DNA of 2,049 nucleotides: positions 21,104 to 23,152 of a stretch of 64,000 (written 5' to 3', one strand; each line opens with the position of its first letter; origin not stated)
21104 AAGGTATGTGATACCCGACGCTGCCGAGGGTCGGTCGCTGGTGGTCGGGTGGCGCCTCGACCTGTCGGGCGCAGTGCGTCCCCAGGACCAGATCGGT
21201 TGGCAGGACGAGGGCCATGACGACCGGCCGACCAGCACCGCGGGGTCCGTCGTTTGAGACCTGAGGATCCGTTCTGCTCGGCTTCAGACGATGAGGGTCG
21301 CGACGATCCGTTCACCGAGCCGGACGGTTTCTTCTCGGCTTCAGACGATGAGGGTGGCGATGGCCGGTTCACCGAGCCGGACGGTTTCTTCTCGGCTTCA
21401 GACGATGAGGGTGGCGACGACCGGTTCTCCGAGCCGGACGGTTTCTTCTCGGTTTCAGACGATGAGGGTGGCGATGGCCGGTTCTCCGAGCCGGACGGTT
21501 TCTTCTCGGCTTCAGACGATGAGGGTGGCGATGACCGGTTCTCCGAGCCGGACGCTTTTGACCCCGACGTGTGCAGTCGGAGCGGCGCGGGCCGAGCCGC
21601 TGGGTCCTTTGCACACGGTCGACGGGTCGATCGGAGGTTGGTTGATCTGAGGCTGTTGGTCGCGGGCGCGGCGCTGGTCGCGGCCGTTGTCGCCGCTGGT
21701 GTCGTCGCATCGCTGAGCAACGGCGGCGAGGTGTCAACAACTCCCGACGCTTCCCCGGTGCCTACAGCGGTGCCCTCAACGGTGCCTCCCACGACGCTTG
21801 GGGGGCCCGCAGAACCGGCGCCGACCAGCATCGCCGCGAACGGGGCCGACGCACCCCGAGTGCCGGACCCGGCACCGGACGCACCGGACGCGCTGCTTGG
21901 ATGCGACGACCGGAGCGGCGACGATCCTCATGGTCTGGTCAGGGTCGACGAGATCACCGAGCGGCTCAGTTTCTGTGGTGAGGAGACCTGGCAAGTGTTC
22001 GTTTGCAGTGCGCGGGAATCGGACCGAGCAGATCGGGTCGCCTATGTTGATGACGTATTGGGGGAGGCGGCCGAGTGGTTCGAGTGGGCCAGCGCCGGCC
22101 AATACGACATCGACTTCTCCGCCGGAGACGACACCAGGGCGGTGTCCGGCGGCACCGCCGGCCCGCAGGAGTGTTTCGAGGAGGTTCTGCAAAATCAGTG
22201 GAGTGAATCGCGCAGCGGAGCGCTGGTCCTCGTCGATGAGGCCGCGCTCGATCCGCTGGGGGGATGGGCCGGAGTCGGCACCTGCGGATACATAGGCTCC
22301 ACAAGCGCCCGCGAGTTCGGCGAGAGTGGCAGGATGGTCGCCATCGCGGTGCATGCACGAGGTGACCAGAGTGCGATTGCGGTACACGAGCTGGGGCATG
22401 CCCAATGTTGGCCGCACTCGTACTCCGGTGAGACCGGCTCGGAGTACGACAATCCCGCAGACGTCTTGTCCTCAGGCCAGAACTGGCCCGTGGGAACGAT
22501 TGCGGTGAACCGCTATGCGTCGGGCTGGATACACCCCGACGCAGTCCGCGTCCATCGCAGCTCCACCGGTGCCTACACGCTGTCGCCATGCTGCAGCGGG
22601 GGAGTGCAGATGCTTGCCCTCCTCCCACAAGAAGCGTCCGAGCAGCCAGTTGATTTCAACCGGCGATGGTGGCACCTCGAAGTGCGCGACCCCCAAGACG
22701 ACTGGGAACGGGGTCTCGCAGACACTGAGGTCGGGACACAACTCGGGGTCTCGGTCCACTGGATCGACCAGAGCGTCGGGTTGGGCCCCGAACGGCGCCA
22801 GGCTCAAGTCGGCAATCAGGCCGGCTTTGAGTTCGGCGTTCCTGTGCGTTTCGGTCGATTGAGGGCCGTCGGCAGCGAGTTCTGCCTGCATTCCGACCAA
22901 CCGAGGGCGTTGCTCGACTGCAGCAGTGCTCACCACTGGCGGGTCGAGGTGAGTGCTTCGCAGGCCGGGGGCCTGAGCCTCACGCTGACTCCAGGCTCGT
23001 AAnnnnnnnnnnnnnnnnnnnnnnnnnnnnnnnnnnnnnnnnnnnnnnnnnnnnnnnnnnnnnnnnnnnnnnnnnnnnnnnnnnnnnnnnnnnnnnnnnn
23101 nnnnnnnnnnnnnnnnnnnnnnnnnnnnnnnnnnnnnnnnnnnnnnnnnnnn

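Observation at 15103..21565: Shared acidic DPF/GFF short linear motifs in the cytosolic tails of two different membrane proteins of the operon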

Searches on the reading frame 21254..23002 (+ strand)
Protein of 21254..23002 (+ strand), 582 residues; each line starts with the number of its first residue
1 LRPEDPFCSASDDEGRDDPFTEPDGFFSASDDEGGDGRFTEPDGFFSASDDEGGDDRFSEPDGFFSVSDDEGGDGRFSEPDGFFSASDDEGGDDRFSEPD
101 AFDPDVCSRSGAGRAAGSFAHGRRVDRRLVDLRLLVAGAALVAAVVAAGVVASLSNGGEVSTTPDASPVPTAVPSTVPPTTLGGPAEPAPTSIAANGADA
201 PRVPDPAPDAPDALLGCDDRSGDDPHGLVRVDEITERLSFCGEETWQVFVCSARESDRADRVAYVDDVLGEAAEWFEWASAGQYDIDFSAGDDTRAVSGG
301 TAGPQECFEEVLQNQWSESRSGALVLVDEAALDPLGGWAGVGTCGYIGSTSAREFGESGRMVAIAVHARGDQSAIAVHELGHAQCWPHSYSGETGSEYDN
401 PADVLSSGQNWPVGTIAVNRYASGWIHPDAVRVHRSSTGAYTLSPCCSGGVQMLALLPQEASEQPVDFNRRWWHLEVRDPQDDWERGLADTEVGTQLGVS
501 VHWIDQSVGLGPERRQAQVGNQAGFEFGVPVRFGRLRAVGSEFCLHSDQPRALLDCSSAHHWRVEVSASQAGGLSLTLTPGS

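Call 3: search_protein_families(library=pfam, proteins=[window:21254-23002:+], max_evalue=0.01)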
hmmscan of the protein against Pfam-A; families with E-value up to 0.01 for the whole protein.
window:21254-23002:+ (582 aa): 0 families

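Call 17: search_protein_families(library=ncbifam, proteins=[window:21254-23002:+], max_evalue=0.01)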
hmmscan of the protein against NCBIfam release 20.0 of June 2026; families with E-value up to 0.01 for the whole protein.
window:21254-23002:+ (582 aa): 1 family
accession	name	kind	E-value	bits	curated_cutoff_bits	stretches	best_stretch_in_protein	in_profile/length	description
TIGR03296.1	M6dom_TIGR03296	domain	0.0017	18.3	110.8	1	374-437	168-239/286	M6 family metalloprotease domain-containing protein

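Call 18: search_protein_families(library=padloc, proteins=[window:21254-23002:+], max_evalue=0.01)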
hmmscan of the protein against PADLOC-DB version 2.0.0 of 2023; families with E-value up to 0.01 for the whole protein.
window:21254-23002:+ (582 aa): 0 families

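Call 53: find_homologous_proteins(query=window:21254-23002:+, max_evalue=0.001)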
Query window:21254-23002:+ (582 aa): 35 proteins with E <= 0.001 among 8000 candidates.
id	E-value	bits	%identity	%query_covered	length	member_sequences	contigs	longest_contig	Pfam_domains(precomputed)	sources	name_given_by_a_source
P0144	0.0e+0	1328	100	100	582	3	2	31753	-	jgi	-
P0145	1.6e-269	914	76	90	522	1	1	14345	-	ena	-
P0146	1.0e-251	855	81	82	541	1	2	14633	-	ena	-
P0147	1.7e-250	851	75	90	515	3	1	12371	-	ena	-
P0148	4.0e-207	708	63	92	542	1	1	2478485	-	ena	-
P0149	1.3e-205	703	62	92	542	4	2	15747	-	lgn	-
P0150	5.4e-201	687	70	72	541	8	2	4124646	-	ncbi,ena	-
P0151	9.8e-199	680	60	92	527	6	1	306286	-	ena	-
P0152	3.1e-198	678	60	92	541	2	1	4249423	-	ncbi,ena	-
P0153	3.7e-198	678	58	100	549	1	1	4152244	-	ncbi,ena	-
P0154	4.2e-196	671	58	99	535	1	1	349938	-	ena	-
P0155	1.8e-186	639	57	92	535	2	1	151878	-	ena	-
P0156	4.6e-182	625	68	70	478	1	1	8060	-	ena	-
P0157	2.4e-178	613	66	71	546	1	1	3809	-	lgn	-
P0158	3.2e-177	609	54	100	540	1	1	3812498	-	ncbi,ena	-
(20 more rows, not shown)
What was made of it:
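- Checked: An identical 582-aa product with this start is on record from two other contigs (P0144, call 53).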

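Call 61: search_solved_structures(query=A3, max_evalue=1, show_alignments=1)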
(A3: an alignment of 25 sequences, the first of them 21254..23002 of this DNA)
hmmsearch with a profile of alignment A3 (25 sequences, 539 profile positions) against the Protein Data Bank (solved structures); distinct sequences matched with E-value up to 1: 5.
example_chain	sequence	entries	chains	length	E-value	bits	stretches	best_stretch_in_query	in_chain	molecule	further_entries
4wk7_A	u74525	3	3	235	0.071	15.3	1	291-345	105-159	A disintegrin and metalloproteinase with thrombospondin motifs 4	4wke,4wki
1rm8_A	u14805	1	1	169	0.21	13.7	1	328-346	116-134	Matrix metalloproteinase-16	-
5h0u_A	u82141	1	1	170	0.34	13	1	331-346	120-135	Matrix metalloproteinase-14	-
1bqq_M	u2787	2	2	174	0.36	13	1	331-346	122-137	MEMBRANE-TYPE MATRIX METALLOPROTEINASE | PROTEIN (MEMBRANE-TYPE MATRIX METALLOPROTEINASE (CDMT1-MMP))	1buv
3ma2_D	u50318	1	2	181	0.38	12.9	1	331-346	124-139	Matrix metalloproteinase-14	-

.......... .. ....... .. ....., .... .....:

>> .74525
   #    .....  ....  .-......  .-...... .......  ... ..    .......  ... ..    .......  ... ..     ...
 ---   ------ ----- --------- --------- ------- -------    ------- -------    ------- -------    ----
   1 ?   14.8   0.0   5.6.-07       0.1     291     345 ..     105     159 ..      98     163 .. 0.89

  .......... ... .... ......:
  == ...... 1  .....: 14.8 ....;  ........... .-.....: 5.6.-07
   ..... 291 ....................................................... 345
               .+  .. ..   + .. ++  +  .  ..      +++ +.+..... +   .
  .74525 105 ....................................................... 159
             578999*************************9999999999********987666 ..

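Call 68: predict_structure(alignment_id=A3)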
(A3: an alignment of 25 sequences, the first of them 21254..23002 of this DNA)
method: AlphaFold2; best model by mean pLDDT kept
length: 582 residues; sequences in the alignment: 25
mean_pLDDT: 51.3   pTM: 0.48
mean pLDDT of the five models: 51.3, 49.5, 48.8, 48.3, 44.7
residues with pLDDT >= 90: 17; 70-90: 120; 50-70: 130; < 50: 315
segments of 3 or more residues with pLDDT < 50: 1-125, 156-222, 232-242, 293-304, 332-356, 366-413, 508-518, 520-532
pLDDT, mean of each block of 10 residues (from residue 1): 33 35 31 32 29 31 32 28 29 32 27 29 49 82 81 49 35 33 29 30 34 39 66 42 60 64 72 64 61 44 52 55 57 38 34 47 49 41 39 33 33 57 72 88 82 86 69 82 63 67 64 44 39 56 78 73 86 86 77
secondary structure, 60 per line:
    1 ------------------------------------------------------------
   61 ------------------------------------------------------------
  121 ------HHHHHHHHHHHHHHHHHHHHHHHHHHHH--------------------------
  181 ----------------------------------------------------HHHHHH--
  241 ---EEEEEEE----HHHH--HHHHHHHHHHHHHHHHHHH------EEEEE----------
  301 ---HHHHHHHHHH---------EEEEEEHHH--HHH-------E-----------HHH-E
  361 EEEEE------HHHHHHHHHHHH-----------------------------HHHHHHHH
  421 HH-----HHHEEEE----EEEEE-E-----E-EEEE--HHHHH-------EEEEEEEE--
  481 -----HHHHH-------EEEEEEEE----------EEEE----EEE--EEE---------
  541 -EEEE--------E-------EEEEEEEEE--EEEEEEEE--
elements in order: H127-154 H233-238 E244-250 H255-258 H261-279 E286-290 H304-313 E323-328 E360-365 H372-383 H413-422 E431-434 E439-443 E453-456 H459-463 E471-478 H486-490 E498-505 E516-519 E524-526 E529-531 E542-545 E562-570 E573-580
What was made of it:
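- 21254..23002 (+): Gene E: type-II membrane zinc metalloprotease of 582 aa. It has a cytosolic N-tail (aa 1-~125), a TM helix (aa ~128-154, nt ~21635-21715), a Pro/Thr-rich linker and a catalytic domain with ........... (22385-22417). The TTG start overlaps the stop of D. Call 68 gives the TM helix and disordered tail.
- On Short linear motif (SLiM): AF2 gives pLDDT of about 30 and no secondary structure for E residues 1-125 (call 68).
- Checked: AlphaFold2 gives pLDDT of about 30 and no secondary structure for E residues 1-125 (call 68).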

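Call 71: fold_search(model_id=the predicted structure, library=pdb)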
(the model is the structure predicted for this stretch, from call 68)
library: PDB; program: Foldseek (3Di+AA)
matches with E <= 10: 333; with E <= 0.001: 0
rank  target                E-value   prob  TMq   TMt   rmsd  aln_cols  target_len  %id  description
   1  4yu6_B                2.9e-02  0.63  0.11  0.10  10.5       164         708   15  Crystal structure of Bacillus anthracis immune inhibitor A2 peptidase zymogen (released 2015-10-28)
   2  4yu6_A                3.9e-02  0.51  0.11  0.09  10.5       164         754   14  Crystal structure of Bacillus anthracis immune inhibitor A2 peptidase zymogen (released 2015-10-28)
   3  4y7l_A                3.9e-01  0.08  0.05  0.11  13.1        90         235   18  T6SS protein TssM C-terminal domain (869-1107) from EAEC (released 2015-08-05)
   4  4fww_A                5.9e-01  0.06  0.09  0.10  14.4       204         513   11  Crystal structure of the Sema-PSI extracellular domains of human RON receptor tyrosine kinase (released 2012-08-08)
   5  4yic_A                7.4e-01  0.11  0.08  0.12   5.9        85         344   14  CRYSTAL STRUCTURE OF A TRAP TRANSPORTER SOLUTE BINDING PROTEIN (IPR025997) FROM BORDETELLA BRONCHISEPTICA RB50 (BB0280 (released 2015-04-01)
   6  1k2f_A                7.4e-01  0.06  0.09  0.21  12.4       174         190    9  siah, Seven In Absentia Homolog (released 2001-12-28)
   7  3ol2_B                8.9e-01  0.12  0.11  0.12   7.7       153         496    9  Receptor-ligand structure of Human Semaphorin 4D with Plexin B1. (released 2010-10-13)
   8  6f39_A                8.9e-01  0.03  0.06  0.11  13.1       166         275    5  C1r homodimer CUB1-EGF-CUB2 (released 2018-01-24)
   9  4qt8_B                9.4e-01  0.06  0.09  0.08  10.1       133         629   12  Crystal Structure of RON Sema-PSI-IPT1 extracellular domains in complex with MSP beta-chain (released 2014-09-17)
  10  4qt8_A                1.0e+00  0.05  0.08  0.08   9.9       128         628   12  Crystal Structure of RON Sema-PSI-IPT1 extracellular domains in complex with MSP beta-chain (released 2014-09-17)
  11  1ud9_A                1.1e+00  0.01  0.06  0.11  19.0       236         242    9  Crystal Structure of Proliferating Cell Nuclear Antigen (PCNA) Homolog From Sulfolobus tokodaii (released 2004-06-15)
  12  4gu3_C                1.2e+00  0.02  0.06  0.13  16.6       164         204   13  Crystal structure of the T1L reovirus attachment protein sigma1 in complex with the GM2 glycan (released 2012-12-05)
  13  4dd8_C                1.3e+00  0.13  0.15  0.34  11.8       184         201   11  ADAM-8 metalloproteinase domain with bound batimastat (released 2012-06-06)
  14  4q1l_A                1.3e+00  0.13  0.14  0.33  12.2       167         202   11  Crystal structure of Leucurolysin-a complexed with an endogenous tripeptide (QSW). (released 2015-04-08)
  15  4c9z_A                1.3e+00  0.04  0.10  0.21  12.4       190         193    7  Crystal structure of Siah1 at 1.95 A resolution (released 2013-10-16)
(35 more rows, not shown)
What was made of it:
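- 21254..23002 (+): Weak support for the protease class comes from call 17 (M6 domain, E 0.0017), call 61 (ADAMTS/MMP) and call 71 (InhA2, E 0.029).
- On M6 (InhA) peptidase family (E): The best fold match is InhA2, but at E 0.029 on a low-confidence model (call 71).
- Tried and rejected: The best fold hit is InhA2 at E 0.029 (calls 68, 71).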
